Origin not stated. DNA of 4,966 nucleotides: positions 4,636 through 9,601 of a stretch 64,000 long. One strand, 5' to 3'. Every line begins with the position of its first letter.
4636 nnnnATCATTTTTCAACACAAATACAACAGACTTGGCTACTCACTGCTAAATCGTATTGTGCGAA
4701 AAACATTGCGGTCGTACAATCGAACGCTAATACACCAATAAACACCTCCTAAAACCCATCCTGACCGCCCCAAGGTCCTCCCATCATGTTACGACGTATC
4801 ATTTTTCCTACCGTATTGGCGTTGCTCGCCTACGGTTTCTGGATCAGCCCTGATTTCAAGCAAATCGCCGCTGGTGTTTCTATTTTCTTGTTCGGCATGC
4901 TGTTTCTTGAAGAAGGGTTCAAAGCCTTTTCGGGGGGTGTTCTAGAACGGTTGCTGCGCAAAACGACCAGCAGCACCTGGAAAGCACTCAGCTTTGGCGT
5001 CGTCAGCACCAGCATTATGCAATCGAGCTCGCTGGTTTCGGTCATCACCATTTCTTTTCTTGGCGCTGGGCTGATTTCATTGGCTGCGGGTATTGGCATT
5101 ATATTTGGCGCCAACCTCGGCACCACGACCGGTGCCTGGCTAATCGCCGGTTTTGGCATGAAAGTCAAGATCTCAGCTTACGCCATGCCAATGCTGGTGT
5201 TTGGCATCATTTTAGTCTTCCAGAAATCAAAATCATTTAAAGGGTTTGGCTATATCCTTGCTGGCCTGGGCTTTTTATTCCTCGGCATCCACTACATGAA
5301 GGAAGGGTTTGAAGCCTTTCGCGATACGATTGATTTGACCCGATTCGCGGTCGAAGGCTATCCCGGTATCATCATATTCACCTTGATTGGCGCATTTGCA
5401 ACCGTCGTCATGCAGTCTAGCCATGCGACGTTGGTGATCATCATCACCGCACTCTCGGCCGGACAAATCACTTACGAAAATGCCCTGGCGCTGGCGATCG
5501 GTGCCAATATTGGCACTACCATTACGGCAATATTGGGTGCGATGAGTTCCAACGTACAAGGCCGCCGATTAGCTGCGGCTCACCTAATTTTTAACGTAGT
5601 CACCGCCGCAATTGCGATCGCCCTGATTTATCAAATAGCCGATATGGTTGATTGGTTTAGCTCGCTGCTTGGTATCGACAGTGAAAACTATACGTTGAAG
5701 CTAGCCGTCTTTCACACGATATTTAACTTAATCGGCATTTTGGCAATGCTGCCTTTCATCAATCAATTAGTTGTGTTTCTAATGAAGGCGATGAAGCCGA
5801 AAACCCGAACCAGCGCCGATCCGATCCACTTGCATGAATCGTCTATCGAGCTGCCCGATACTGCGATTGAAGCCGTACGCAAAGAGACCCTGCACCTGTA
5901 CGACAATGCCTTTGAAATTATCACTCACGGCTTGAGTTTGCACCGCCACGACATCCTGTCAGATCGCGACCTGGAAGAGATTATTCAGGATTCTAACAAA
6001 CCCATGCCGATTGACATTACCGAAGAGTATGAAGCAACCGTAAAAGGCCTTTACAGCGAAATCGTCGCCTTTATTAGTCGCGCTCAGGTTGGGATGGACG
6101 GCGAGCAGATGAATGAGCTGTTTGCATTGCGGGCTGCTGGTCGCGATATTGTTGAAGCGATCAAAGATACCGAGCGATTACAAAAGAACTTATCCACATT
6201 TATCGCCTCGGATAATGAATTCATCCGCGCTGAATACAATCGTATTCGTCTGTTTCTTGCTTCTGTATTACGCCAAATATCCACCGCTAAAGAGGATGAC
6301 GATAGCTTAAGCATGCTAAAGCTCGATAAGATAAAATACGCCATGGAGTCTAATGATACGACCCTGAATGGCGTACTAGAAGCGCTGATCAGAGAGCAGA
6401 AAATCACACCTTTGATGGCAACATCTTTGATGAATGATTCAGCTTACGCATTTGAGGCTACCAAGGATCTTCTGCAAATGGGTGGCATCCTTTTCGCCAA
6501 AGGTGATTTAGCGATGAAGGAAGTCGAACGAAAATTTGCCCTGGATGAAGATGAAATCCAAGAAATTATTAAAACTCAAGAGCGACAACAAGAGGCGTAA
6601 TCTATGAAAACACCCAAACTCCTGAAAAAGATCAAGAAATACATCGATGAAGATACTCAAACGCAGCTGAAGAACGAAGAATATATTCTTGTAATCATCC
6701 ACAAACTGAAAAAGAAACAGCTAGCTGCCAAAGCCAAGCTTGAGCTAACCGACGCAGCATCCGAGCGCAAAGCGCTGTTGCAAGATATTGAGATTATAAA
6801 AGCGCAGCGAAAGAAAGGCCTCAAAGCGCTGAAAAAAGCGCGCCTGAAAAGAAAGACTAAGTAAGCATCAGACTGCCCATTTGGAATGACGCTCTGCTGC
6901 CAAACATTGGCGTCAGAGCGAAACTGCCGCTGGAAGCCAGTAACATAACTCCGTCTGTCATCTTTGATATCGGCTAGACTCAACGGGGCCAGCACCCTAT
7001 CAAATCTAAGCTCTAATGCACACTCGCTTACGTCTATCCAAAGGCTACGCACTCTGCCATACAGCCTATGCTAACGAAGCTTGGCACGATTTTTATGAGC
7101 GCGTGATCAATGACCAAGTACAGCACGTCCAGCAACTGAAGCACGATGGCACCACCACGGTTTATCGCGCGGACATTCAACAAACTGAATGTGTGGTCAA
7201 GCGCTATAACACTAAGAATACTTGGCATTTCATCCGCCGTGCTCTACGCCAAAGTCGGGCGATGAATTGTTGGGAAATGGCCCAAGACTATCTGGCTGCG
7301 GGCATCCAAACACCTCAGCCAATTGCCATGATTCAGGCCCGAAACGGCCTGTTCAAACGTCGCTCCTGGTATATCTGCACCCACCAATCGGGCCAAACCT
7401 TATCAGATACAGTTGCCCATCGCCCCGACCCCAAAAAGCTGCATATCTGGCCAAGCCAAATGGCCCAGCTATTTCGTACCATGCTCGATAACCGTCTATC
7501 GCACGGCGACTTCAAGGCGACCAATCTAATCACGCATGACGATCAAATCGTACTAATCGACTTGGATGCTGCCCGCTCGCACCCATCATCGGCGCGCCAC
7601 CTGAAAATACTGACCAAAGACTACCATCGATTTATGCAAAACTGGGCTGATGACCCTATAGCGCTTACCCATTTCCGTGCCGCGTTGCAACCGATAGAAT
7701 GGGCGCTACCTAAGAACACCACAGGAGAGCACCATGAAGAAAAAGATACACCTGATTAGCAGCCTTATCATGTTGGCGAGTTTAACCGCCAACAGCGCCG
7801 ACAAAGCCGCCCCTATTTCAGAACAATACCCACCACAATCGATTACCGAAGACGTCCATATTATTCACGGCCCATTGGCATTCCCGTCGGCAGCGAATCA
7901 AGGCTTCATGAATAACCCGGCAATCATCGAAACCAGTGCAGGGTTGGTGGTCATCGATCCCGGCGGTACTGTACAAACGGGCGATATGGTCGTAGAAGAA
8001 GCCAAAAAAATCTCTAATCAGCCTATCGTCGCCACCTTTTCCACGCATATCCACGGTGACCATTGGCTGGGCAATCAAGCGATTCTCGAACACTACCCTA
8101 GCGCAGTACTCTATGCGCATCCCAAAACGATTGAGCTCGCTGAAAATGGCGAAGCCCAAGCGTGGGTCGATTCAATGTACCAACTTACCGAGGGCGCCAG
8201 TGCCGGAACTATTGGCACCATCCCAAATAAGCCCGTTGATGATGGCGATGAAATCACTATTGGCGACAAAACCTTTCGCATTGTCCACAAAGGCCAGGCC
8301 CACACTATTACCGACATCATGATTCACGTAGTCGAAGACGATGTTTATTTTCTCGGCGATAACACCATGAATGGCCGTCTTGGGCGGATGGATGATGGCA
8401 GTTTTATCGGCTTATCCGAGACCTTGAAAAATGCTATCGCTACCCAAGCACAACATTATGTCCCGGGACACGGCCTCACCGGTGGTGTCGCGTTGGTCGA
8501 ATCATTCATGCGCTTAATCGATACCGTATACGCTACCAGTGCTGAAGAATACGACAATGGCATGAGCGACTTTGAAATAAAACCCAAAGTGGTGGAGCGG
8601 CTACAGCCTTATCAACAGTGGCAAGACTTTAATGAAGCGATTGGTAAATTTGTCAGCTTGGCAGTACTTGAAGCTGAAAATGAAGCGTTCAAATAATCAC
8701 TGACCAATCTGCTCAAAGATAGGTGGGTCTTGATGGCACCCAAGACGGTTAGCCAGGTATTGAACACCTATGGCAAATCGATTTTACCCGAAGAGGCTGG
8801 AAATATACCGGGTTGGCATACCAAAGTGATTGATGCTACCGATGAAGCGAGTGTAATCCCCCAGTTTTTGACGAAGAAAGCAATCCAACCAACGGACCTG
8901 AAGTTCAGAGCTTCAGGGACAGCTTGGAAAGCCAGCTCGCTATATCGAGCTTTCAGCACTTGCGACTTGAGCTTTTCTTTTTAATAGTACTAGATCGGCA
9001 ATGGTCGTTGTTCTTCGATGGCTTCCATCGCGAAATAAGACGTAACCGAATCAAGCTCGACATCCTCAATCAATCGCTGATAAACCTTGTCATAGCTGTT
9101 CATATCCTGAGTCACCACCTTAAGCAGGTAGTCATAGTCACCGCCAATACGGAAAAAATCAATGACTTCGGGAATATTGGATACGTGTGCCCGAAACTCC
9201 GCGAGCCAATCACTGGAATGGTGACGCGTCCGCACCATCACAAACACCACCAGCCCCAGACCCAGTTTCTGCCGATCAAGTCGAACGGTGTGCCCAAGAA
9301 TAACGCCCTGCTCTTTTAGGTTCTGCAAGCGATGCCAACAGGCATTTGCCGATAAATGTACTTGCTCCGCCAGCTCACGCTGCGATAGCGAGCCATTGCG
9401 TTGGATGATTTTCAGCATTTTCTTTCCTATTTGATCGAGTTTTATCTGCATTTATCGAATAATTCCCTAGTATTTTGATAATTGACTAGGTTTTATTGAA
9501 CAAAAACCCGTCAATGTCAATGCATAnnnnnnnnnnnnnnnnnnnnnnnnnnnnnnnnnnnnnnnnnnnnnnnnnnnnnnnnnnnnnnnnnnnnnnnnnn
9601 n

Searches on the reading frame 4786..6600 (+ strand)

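Call 37: search_protein_families(library=pfam, max_evalue=0.00001, proteins=[window:4786-6600:+])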
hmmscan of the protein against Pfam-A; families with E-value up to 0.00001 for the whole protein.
window:4786-6600:+ (604 aa): 1 family
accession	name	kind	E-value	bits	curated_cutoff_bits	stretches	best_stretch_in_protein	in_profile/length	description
PF02690.20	Na_Pi_cotrans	-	1.9e-50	170.9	29.1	2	33-172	1-136/137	Na+/Pi-cotransporter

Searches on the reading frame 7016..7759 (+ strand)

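Call 37: search_protein_families(library=pfam, max_evalue=0.00001, proteins=[window:7016-7759:+])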
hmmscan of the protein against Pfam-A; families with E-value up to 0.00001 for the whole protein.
window:7016-7759:+ (247 aa): 2 families
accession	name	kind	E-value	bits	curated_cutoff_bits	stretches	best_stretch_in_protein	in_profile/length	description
PF06293.20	Kdo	-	3.8e-11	43.2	21.3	1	32-191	5-174/207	Lipopolysaccharide kinase (Kdo/WaaP) family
PF01636.29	APH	-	4.7e-06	27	23.2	0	150-188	156-199/239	Phosphotransferase enzyme family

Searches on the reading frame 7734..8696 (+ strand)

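Call 37: search_protein_families(library=pfam, max_evalue=0.00001, proteins=[window:7734-8696:+])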
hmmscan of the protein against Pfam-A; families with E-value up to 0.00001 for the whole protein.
window:7734-8696:+ (320 aa): 1 family
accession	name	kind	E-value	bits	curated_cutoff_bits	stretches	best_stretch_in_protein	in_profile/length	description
PF00753.33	Lactamase_B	-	4.1e-19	69.7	22.7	1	59-240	5-190/196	Metallo-beta-lactamase superfamily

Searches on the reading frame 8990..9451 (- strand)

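Call 37: search_protein_families(library=pfam, max_evalue=0.00001, proteins=[window:8990-9451:-])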
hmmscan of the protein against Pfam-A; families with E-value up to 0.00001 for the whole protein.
window:8990-9451:- (153 aa): 3 families
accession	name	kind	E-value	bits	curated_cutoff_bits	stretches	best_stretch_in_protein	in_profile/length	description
PF01037.27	AsnC_trans_reg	-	1.5e-18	66.9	25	1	71-143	1-72/73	Lrp/AsnC ligand binding domain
PF13412.12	HTH_24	-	2.1e-16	59.6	21.9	1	5-51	1-47/48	Winged helix-turn-helix DNA-binding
PF13404.12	HTH_AsnC-type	-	9.7e-12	45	27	1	5-46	1-42/42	AsnC-type helix-turn-helix domain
